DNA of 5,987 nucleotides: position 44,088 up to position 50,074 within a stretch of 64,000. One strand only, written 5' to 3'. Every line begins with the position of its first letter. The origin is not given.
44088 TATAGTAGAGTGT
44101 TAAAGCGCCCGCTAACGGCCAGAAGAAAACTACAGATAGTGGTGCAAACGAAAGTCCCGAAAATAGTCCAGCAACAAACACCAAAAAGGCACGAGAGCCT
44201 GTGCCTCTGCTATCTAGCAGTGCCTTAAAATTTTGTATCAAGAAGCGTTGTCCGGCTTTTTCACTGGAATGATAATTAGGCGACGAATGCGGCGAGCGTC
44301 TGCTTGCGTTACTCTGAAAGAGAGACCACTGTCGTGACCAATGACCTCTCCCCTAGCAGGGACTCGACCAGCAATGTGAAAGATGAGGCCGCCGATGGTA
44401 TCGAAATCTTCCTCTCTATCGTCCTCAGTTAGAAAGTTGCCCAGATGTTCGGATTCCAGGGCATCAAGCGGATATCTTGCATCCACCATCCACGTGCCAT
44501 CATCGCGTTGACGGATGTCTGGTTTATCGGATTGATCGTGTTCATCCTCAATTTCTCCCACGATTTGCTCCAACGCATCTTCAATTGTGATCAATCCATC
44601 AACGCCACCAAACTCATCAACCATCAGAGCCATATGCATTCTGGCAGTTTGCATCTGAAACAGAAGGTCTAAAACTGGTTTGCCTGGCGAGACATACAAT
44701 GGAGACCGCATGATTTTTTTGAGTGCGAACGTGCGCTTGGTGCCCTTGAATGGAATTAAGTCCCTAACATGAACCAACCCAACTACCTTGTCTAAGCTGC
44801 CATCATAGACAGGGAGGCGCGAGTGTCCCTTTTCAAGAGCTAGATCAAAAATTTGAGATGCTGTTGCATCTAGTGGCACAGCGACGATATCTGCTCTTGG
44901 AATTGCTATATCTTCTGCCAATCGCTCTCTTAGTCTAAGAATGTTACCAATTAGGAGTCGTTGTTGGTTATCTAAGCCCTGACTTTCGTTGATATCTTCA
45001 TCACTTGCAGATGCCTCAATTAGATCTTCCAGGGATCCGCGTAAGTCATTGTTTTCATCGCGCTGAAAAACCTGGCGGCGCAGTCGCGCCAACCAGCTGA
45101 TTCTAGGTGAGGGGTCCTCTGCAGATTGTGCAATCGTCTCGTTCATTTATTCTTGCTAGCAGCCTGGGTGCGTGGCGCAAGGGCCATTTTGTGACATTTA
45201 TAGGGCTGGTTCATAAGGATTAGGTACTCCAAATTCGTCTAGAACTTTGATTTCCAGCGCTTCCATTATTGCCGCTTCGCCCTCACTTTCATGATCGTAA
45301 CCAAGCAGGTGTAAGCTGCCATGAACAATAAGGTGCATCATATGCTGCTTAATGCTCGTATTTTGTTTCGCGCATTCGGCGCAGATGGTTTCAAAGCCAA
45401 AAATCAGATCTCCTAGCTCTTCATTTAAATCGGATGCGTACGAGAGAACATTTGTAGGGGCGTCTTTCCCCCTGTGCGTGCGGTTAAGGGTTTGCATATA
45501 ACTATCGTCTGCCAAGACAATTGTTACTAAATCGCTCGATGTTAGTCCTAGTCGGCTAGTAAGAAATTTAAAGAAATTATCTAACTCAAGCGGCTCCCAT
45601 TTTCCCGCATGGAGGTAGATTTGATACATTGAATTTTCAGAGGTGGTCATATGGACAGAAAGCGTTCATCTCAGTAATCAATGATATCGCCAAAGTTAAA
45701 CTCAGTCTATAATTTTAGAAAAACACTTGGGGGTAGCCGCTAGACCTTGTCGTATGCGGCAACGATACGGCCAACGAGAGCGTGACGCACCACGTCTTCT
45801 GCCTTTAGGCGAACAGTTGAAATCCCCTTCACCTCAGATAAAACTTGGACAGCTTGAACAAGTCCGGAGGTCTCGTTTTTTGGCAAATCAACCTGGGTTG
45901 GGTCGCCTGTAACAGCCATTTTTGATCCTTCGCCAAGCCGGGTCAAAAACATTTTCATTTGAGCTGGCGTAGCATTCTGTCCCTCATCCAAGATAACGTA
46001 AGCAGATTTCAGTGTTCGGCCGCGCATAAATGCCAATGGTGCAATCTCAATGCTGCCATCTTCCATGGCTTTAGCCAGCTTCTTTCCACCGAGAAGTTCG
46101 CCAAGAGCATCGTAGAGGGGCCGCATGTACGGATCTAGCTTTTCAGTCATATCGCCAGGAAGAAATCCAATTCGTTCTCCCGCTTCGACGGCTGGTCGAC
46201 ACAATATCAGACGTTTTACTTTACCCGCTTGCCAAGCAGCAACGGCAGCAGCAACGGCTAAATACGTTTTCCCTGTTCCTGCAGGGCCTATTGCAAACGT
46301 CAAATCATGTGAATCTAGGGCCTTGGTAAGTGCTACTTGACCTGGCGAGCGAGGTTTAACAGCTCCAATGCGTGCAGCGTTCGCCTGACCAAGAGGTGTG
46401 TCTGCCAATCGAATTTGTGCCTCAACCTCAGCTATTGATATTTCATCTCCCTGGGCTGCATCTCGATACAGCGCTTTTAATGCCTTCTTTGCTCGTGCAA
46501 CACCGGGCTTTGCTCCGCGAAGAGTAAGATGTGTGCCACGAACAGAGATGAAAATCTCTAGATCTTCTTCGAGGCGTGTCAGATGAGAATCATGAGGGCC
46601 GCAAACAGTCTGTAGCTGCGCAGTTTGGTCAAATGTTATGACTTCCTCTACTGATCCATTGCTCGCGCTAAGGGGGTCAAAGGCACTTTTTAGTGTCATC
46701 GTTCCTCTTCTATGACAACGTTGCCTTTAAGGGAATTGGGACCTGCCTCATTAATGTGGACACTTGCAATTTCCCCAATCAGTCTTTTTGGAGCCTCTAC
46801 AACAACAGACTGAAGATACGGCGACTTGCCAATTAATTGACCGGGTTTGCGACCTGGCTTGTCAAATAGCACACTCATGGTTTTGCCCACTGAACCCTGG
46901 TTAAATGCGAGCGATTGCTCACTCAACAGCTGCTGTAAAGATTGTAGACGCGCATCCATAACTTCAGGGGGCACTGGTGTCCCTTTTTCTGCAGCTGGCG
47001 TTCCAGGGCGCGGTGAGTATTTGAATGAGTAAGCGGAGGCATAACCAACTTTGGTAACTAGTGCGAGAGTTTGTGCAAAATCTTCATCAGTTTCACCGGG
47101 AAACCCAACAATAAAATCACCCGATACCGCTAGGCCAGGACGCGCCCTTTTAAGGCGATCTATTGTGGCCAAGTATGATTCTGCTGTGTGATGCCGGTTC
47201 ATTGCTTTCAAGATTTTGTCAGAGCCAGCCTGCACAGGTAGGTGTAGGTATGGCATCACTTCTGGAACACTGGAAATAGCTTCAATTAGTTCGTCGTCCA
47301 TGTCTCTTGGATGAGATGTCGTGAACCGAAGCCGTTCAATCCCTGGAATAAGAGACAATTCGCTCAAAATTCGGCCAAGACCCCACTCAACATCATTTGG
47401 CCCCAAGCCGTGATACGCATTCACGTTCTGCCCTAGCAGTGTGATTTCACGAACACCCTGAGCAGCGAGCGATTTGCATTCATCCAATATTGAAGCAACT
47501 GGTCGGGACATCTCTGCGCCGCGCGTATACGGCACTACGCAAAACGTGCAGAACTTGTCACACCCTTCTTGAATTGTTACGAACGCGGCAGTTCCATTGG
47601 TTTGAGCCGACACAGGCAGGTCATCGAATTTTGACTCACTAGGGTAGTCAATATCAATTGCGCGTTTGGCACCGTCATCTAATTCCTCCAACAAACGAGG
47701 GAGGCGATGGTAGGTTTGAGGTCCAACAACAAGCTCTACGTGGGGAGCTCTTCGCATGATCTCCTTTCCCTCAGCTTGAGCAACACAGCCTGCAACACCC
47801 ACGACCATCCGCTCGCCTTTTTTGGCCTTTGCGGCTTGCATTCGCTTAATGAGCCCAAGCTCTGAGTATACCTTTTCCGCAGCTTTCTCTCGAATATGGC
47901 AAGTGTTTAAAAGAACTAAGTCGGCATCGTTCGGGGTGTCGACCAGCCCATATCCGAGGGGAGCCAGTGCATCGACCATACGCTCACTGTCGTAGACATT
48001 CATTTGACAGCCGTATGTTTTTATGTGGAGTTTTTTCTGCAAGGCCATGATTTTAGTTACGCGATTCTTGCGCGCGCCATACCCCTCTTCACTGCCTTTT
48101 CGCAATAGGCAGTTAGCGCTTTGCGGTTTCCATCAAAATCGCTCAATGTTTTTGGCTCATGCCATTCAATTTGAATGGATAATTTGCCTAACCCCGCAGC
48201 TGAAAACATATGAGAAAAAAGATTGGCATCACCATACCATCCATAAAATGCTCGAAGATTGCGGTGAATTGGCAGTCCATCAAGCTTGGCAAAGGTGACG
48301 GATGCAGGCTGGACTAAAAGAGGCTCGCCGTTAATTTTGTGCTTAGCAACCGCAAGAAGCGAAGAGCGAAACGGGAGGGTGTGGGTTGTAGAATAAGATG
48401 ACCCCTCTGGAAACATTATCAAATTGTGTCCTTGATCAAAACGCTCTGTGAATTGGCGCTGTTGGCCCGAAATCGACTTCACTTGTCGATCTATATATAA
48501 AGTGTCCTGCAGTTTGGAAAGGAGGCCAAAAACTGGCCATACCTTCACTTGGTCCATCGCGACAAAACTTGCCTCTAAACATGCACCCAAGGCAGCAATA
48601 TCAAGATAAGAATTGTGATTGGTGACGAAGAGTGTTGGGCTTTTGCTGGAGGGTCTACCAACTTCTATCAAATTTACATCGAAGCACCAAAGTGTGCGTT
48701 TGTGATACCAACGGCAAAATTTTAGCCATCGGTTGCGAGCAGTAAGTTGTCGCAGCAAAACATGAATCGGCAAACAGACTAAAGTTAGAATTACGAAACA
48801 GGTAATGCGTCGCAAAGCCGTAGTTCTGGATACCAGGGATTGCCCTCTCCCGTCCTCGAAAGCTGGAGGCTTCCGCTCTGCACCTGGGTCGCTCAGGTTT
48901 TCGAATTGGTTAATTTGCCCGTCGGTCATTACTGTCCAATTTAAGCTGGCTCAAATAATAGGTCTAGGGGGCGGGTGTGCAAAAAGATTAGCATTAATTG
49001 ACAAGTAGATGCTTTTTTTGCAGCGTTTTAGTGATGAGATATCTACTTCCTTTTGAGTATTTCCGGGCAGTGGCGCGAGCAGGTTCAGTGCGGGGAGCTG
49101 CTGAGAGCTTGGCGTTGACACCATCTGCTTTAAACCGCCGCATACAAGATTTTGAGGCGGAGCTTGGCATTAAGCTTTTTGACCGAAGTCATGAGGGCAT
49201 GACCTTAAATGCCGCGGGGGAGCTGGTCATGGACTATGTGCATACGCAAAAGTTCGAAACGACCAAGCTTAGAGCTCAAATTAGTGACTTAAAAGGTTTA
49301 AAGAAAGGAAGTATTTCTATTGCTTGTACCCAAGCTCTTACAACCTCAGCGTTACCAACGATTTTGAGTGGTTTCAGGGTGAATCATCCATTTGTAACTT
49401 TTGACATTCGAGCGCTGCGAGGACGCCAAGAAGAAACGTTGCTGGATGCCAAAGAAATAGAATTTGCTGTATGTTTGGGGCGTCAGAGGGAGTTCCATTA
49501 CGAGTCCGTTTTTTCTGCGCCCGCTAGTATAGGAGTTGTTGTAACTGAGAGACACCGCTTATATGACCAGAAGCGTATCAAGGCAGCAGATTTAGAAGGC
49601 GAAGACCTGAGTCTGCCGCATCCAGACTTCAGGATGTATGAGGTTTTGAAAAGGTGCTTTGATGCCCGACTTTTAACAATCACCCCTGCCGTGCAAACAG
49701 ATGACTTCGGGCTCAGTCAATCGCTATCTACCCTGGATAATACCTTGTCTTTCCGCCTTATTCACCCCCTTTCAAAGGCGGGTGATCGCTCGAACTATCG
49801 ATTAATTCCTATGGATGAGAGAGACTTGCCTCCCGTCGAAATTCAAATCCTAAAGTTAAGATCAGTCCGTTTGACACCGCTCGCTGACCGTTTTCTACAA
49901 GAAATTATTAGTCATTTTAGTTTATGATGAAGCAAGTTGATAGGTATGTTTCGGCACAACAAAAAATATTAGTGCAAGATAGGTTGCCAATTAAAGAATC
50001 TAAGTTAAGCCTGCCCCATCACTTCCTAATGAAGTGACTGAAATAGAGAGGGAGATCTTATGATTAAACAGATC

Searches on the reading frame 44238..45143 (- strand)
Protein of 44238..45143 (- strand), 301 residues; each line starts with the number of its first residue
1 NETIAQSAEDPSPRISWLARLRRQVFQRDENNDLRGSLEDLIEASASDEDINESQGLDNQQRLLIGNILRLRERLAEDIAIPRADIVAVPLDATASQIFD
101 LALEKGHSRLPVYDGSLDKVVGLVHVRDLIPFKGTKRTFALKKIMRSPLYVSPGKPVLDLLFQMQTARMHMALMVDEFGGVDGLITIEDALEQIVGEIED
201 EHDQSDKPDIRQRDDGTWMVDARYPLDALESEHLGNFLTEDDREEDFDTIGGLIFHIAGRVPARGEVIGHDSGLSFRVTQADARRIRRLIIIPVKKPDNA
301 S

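Call 100: search_protein_families(library=pfam, proteins=[window:44238-45143:-], max_evalue=0.001)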
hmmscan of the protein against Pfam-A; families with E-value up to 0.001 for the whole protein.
window:44238-45143:- (301 aa): 2 families
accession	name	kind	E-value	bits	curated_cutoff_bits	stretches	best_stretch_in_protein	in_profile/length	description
PF03471.22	CorC_HlyC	-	5.3e-17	62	27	1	212-293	2-79/81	Transporter associated domain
PF00571.33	CBS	-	5.6e-17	62.3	24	2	79-130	4-52/57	CBS domain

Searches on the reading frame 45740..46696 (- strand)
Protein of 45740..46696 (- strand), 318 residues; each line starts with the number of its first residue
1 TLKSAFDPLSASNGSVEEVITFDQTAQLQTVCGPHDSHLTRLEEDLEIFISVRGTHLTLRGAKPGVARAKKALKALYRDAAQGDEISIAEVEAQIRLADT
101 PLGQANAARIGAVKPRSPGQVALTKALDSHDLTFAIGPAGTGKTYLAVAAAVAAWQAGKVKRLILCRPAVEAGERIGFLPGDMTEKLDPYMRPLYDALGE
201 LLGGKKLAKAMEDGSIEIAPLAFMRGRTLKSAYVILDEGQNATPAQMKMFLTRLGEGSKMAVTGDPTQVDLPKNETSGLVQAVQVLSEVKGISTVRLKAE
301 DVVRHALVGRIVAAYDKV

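Call 43: search_protein_families(library=pfam, proteins=[window:45740-46696:-], max_evalue=0.001)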
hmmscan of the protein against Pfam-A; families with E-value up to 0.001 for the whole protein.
window:45740-46696:- (318 aa): 4 families
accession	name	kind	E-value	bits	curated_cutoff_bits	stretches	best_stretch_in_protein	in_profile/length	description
PF02562.22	PhoH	-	1.2e-89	299.6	27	1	113-316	2-205/205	PhoH-like protein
PF13604.12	AAA_30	-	9.4e-09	35.7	27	1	118-270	4-129/191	AAA domain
PF13245.12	AAA_19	-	3.1e-06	27.8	25.1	1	129-269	10-129/134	AAA domain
PF01695.23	IstB_IS21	-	0.00031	20.8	24.1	1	135-166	97-128/238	IstB-like ATP binding protein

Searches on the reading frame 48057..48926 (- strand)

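Call 100: search_protein_families(library=pfam, proteins=[window:48057-48926:-], max_evalue=0.001)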
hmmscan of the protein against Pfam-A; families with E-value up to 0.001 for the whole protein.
window:48057-48926:- (289 aa): 1 family
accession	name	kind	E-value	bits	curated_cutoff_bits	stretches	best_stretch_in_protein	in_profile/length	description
PF01553.26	Acyltransferase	-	1.7e-14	54.2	23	1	95-196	13-121/132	Acyltransferase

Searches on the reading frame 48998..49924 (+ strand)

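Call 43: search_protein_families(library=pfam, proteins=[window:48998-49924:+], max_evalue=0.001)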
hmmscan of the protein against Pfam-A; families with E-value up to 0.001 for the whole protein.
window:48998-49924:+ (309 aa): 2 families
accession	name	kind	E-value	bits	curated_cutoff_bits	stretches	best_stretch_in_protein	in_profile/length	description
PF03466.25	LysR_substrate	-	2.1e-18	66.9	28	1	100-307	2-208/209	LysR substrate binding domain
PF00126.33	HTH_1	-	2.2e-18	66.4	26.6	1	19-75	4-60/60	Bacterial regulatory helix-turn-helix protein, lysR family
